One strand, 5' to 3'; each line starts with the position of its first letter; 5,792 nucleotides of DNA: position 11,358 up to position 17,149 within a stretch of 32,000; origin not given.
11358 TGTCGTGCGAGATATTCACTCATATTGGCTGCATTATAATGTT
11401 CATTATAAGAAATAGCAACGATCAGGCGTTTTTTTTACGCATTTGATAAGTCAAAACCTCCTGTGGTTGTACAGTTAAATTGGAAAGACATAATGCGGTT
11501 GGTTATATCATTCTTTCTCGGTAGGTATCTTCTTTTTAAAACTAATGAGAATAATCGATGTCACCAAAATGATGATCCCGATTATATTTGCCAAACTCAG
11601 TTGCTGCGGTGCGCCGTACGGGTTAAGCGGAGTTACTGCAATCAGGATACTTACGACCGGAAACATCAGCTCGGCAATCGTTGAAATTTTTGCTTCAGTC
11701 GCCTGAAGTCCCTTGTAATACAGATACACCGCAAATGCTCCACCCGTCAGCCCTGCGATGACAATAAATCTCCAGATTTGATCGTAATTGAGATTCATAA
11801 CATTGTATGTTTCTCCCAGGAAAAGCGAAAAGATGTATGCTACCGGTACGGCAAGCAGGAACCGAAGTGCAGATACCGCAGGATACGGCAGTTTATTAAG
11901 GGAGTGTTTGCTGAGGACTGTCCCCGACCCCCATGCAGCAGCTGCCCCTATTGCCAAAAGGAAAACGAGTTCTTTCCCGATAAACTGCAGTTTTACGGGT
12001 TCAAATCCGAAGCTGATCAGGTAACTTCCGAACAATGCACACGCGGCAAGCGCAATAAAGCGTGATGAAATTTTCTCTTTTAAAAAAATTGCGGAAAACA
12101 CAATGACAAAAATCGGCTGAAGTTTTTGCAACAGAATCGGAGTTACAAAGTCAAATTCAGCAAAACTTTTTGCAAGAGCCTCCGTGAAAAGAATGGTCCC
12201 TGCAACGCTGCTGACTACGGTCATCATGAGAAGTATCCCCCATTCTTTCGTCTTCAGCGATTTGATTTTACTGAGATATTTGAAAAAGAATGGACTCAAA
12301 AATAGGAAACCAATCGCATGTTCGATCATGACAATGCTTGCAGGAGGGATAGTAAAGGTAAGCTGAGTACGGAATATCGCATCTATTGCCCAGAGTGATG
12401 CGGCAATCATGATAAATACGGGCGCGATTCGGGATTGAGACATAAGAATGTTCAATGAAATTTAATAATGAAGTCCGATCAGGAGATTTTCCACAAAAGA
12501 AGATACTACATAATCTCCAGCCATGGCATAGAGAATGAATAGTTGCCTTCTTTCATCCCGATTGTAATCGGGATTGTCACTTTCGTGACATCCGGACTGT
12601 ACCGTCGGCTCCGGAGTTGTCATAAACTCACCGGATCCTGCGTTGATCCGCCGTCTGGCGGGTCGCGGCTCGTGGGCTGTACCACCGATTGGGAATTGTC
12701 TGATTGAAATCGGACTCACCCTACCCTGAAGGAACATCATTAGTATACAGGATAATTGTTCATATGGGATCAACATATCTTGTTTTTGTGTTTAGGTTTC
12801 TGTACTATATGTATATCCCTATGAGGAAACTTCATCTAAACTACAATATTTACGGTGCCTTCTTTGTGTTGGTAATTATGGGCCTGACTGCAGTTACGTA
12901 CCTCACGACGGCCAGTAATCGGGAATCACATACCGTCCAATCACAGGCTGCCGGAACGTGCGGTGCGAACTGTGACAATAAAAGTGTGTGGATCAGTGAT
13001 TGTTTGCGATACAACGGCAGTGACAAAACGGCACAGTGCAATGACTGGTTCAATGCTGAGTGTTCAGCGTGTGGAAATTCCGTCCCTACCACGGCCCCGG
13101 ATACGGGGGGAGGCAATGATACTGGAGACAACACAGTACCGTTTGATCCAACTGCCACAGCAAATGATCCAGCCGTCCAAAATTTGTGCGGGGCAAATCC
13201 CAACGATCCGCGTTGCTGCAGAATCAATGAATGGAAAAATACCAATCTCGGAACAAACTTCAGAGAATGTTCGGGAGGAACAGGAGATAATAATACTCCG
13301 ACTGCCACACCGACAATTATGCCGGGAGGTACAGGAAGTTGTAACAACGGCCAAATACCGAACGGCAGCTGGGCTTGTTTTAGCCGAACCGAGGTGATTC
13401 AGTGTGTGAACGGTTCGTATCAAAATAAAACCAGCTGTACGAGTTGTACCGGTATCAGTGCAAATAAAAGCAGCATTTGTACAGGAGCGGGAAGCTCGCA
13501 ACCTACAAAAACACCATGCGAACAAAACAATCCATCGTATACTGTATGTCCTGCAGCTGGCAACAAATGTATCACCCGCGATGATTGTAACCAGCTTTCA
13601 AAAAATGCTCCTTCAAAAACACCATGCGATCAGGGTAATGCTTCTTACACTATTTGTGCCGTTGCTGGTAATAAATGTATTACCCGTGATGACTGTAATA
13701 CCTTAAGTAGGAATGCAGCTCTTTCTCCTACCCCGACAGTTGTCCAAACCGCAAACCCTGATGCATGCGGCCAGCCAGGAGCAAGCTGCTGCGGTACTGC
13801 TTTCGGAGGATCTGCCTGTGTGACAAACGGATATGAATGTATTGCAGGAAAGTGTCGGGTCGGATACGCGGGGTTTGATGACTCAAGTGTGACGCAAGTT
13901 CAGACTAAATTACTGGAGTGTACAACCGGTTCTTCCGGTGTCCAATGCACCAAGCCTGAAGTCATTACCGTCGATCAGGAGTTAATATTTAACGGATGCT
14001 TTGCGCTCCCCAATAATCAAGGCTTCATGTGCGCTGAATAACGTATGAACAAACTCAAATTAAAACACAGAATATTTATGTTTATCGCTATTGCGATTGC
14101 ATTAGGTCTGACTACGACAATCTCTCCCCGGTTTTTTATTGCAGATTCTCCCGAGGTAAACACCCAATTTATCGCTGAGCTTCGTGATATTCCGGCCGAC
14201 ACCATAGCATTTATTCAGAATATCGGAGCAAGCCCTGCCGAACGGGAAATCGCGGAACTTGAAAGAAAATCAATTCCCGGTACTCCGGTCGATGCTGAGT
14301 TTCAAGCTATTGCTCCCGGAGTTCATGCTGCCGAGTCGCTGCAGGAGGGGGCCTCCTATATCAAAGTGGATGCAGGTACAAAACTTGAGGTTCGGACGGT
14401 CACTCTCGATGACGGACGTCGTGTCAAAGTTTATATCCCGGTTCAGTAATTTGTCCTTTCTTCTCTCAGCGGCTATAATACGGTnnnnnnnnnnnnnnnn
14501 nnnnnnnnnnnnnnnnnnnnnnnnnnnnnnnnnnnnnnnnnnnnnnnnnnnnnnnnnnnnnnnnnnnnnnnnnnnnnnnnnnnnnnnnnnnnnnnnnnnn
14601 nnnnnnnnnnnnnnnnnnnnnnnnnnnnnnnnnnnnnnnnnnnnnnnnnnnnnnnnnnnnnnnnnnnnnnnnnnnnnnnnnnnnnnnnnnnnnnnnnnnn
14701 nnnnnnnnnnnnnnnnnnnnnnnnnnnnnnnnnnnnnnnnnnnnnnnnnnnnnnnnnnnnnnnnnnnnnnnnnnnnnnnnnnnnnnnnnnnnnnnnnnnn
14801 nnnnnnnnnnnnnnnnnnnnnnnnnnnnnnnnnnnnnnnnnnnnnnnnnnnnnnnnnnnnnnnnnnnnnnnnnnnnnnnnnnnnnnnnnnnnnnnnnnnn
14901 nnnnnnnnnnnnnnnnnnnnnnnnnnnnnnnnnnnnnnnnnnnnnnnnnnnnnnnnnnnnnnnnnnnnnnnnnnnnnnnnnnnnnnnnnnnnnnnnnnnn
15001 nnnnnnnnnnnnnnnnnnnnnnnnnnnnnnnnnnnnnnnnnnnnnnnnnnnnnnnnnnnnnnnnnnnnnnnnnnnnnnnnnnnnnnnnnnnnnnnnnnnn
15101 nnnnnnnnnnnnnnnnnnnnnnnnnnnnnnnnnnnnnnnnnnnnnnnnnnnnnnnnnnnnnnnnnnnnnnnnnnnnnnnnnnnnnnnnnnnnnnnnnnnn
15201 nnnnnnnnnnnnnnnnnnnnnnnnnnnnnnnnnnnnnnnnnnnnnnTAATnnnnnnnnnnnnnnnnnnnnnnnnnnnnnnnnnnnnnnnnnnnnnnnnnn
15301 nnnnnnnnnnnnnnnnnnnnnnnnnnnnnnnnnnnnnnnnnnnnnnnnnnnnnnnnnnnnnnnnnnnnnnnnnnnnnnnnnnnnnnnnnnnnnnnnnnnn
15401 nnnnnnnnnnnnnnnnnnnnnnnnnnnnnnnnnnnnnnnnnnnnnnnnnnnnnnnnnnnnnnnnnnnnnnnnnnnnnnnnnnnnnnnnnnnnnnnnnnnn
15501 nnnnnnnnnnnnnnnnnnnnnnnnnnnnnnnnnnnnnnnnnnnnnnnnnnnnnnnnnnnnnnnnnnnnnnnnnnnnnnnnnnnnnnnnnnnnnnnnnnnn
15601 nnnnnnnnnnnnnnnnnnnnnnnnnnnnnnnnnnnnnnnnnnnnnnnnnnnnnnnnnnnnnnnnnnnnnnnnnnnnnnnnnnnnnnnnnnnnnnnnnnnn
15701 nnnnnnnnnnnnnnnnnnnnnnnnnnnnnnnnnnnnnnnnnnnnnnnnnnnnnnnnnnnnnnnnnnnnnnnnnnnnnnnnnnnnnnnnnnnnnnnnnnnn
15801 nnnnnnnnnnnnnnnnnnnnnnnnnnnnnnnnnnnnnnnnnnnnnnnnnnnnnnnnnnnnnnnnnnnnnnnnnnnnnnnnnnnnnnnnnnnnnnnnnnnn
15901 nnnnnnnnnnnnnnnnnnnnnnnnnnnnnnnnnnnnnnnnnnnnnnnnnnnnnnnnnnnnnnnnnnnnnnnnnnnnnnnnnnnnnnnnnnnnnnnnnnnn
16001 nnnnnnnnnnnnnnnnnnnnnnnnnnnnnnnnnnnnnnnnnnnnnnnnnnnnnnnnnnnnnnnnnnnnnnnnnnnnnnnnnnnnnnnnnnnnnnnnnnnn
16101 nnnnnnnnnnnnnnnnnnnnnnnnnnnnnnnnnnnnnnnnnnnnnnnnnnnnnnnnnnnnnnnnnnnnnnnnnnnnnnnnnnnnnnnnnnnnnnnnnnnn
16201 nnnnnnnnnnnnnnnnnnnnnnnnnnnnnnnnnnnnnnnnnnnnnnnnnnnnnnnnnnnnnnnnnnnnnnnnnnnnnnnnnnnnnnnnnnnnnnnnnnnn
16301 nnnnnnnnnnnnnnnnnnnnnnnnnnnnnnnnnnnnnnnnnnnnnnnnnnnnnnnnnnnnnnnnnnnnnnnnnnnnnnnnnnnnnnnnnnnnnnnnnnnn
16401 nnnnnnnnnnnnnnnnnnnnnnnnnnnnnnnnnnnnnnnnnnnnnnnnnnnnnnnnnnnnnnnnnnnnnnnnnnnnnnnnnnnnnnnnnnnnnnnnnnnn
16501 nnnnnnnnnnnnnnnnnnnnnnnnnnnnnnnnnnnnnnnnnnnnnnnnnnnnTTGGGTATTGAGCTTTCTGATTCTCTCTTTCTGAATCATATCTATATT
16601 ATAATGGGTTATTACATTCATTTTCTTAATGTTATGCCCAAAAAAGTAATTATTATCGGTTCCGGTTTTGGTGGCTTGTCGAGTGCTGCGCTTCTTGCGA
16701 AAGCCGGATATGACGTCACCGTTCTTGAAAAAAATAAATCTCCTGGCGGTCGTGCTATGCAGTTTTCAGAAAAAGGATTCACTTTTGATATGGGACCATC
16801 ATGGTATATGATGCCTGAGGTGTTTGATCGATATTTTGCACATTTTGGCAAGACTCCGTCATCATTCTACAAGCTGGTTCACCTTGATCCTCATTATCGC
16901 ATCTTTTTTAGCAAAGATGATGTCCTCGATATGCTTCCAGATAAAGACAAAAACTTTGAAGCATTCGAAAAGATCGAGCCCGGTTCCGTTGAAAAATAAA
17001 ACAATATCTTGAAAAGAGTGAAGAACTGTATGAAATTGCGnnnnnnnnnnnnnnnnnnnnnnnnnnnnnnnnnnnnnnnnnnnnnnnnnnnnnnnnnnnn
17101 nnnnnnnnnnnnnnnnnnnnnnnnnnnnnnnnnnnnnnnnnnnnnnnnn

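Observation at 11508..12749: Unannotated FMN riboswitch controlling an EamA/DMT transporter, with atypical inserted hairpins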

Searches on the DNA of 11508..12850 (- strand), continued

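Call 72: search_with_rna_model(model_id=R1, sources=[L051, L052, L053, L054, L056, L057, L058, L059, L060, L061, L062, L063, L064, L065, L066, L067, L068, L069, L070, L071, L072, L073, L074, L075, L076, L077, L078], max_evalue=0.1)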
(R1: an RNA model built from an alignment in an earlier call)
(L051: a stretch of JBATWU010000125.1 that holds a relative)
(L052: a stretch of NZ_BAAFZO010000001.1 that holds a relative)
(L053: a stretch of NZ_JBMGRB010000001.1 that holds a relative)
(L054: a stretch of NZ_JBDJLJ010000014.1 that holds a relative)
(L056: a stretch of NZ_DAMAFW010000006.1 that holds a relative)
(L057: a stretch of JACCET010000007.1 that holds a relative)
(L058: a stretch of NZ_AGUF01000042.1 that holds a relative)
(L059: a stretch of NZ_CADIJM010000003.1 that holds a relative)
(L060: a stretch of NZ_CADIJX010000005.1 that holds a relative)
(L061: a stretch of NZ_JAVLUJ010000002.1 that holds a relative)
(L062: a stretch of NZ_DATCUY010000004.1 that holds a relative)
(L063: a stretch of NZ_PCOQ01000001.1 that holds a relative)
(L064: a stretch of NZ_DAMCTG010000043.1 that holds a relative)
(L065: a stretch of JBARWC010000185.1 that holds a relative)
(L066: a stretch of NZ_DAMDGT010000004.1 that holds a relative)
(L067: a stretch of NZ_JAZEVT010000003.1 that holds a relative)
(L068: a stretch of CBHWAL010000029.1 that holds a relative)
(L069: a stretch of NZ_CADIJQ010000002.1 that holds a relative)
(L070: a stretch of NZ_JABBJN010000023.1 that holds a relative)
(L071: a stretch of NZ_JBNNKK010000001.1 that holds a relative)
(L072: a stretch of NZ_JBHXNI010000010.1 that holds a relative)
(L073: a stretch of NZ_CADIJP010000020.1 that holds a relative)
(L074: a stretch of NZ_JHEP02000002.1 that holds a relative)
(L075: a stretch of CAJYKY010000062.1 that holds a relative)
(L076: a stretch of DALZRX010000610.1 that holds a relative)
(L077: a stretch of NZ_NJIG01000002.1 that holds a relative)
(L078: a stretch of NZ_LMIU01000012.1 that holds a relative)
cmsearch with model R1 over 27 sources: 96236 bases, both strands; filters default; matches with E-value up to 0.1: 0.
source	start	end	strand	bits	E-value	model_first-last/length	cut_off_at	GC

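Call 84: search_rna_families(sources=[L039, L079, L082, L085, L086, L089, L092, L028, L029, L044, L088, L090], threshold=evalue, max_evalue=0.001)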
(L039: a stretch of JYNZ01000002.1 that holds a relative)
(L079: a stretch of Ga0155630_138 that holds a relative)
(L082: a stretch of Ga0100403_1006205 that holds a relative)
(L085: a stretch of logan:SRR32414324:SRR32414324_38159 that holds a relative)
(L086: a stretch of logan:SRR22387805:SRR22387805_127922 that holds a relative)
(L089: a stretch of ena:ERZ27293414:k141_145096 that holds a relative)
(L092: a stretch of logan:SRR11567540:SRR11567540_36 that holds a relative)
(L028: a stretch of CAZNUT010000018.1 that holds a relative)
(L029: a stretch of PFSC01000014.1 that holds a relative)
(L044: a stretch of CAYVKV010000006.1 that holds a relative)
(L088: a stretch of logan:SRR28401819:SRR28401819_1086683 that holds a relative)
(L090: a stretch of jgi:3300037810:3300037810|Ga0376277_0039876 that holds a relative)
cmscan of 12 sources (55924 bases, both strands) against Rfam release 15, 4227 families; matches with E-value up to 0.001: 12.
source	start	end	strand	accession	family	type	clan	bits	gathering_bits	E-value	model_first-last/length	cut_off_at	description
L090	1289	1428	+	RF00050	FMN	Cis-reg; riboswitch;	-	91.3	66.2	1.1e-19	1-138/138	no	FMN riboswitch aptamer (RFN element)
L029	1243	1404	+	RF00050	FMN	Cis-reg; riboswitch;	-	89.9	66.2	2.6e-19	1-138/138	no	FMN riboswitch aptamer (RFN element)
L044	1273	1418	+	RF00050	FMN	Cis-reg; riboswitch;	-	83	66.2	2.1e-17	1-138/138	no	FMN riboswitch aptamer (RFN element)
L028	1048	1195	+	RF00050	FMN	Cis-reg; riboswitch;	-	81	66.2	7.3e-17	1-138/138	no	FMN riboswitch aptamer (RFN element)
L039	1248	1378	+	RF00050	FMN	Cis-reg; riboswitch;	-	80.6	66.2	9.4e-17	1-138/138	no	FMN riboswitch aptamer (RFN element)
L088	1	110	+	RF00050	FMN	Cis-reg; riboswitch;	-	71.4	66.2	2.9e-14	23-138/138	5'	FMN riboswitch aptamer (RFN element)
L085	1110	1240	+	RF00050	FMN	Cis-reg; riboswitch;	-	68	66.2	2.5e-13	1-138/138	no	FMN riboswitch aptamer (RFN element)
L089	326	458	+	RF00050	FMN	Cis-reg; riboswitch;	-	63.4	66.2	4.6e-12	1-138/138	no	FMN riboswitch aptamer (RFN element)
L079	1859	2033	+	RF00050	FMN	Cis-reg; riboswitch;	-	62.8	66.2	6.6e-12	1-138/138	no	FMN riboswitch aptamer (RFN element)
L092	1191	1357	+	RF00050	FMN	Cis-reg; riboswitch;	-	60.8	66.2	2.3e-11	1-138/138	no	FMN riboswitch aptamer (RFN element)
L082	6728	6899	-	RF00050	FMN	Cis-reg; riboswitch;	-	50.6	66.2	1.4e-08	1-138/138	no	FMN riboswitch aptamer (RFN element)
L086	118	286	+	RF00050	FMN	Cis-reg; riboswitch;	-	40.9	66.2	6e-06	1-138/138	no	FMN riboswitch aptamer (RFN element)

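Call 92: search_with_rna_model(model_id=R1, sources=[L093, L094, L095, L096], max_evalue=0.01, show_alignments=4)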
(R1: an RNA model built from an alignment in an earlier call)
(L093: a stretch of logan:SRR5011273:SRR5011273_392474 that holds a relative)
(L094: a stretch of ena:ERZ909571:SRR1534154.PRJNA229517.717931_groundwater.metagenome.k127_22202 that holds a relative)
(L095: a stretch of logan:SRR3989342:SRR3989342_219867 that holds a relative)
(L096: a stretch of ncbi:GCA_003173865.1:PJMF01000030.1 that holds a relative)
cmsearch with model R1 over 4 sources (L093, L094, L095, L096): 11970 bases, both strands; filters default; matches with E-value up to 0.01: 3.
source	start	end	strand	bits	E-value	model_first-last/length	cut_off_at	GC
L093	981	1138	+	82.2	2e-27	1-194/194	no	0.51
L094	986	1109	+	65.1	1.3e-21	1-194/194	no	0.52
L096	977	1123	+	48.3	7.1e-16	1-194/194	no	0.52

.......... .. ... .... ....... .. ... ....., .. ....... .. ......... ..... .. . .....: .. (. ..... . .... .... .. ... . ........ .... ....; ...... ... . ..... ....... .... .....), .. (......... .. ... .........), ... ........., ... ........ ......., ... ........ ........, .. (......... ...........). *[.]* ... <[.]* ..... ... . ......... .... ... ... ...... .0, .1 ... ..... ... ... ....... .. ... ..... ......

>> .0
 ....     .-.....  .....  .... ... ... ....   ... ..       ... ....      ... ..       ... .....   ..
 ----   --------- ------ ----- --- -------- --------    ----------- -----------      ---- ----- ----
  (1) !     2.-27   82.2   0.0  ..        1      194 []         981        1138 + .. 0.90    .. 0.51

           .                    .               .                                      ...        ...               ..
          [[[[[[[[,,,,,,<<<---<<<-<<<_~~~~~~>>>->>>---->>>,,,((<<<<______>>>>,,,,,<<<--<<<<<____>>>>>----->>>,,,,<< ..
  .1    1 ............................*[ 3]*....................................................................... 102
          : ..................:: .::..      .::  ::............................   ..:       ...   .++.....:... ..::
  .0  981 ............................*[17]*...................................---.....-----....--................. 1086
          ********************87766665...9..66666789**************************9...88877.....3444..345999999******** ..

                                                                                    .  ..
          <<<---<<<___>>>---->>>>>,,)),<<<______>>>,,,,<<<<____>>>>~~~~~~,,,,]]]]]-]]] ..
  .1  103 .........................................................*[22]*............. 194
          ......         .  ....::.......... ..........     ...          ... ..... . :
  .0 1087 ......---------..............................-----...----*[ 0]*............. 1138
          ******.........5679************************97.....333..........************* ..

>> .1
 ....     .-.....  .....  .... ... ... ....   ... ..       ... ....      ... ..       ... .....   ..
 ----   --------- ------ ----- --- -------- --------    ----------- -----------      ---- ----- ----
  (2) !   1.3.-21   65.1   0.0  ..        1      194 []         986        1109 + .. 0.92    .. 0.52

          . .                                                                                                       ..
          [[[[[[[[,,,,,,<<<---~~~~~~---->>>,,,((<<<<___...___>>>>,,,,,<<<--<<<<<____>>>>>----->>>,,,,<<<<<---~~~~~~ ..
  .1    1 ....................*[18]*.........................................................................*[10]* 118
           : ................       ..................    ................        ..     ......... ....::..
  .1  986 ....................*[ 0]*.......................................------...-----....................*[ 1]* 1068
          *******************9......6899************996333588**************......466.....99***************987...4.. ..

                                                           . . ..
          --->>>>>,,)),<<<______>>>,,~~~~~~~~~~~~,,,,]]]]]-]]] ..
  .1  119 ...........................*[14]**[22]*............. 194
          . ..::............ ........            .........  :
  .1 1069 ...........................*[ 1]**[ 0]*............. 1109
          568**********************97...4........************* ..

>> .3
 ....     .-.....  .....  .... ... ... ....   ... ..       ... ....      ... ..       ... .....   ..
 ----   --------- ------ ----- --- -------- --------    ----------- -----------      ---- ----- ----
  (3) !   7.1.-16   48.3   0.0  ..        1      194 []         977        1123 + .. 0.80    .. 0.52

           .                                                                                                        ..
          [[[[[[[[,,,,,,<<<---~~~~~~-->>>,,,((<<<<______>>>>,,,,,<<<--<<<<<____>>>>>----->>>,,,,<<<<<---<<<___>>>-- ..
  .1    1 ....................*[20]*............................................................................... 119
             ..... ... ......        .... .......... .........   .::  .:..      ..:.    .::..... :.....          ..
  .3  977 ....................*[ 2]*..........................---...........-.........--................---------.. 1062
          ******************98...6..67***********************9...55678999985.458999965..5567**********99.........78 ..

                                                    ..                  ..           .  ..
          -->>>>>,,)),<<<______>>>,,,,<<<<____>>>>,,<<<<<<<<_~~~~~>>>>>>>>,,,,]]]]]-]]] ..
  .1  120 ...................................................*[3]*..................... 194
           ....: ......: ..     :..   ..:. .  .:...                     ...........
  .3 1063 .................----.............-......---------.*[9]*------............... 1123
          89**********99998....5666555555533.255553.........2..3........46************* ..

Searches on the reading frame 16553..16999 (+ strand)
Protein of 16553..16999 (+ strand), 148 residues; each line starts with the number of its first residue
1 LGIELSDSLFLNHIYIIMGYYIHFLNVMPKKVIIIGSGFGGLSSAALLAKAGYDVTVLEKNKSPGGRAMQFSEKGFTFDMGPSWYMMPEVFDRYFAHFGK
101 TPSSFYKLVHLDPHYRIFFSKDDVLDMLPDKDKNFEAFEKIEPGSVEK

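Call 80: search_protein_families(library=pfam, proteins=[window:16553-16999:+])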
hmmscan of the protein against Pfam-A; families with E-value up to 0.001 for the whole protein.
window:16553-16999:+ (148 aa): 11 families
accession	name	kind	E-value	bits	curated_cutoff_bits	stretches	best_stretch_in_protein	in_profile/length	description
PF13450.12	NAD_binding_8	-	5.4e-17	62.3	21.9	1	34-90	1-61/68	NAD(P)-binding Rossmann-like domain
PF01593.30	Amino_oxidase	-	2.2e-12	47.5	19.8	1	40-87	2-49/443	Flavin containing amine oxidoreductase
PF01266.30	DAO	-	1.9e-08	34.7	27.9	1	31-67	1-37/353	FAD dependent oxidoreductase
PF00890.30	FAD_binding_2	-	1.7e-07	31.3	20.4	1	32-73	2-42/414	FAD binding domain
PF01946.23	Thi4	-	1.3e-06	28.3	26.2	1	17-68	5-57/235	Thi4 family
PF01494.25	FAD_binding_3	-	1.7e-06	28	22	1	31-63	3-35/349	FAD binding domain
PF07992.20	Pyr_redox_2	-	7.4e-06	26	26.1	1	30-65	1-37/291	Pyridine nucleotide-disulphide oxidoreductase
PF00070.33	Pyr_redox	-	5.4e-05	24.1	22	1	31-65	1-35/82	Pyridine nucleotide-disulphide oxidoreductase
PF03486.20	HI0933_like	-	6.6e-05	22.9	50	1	31-70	2-40/244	HI0933-like protein Rossmann domain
PF12831.13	FAD_oxidored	-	0.00024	21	27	1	32-68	2-38/416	FAD dependent oxidoreductase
PF01262.27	AlaDh_PNT_C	-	0.00075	19.4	23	1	27-63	26-62/214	Alanine dehydrogenase/PNT, C-terminal domain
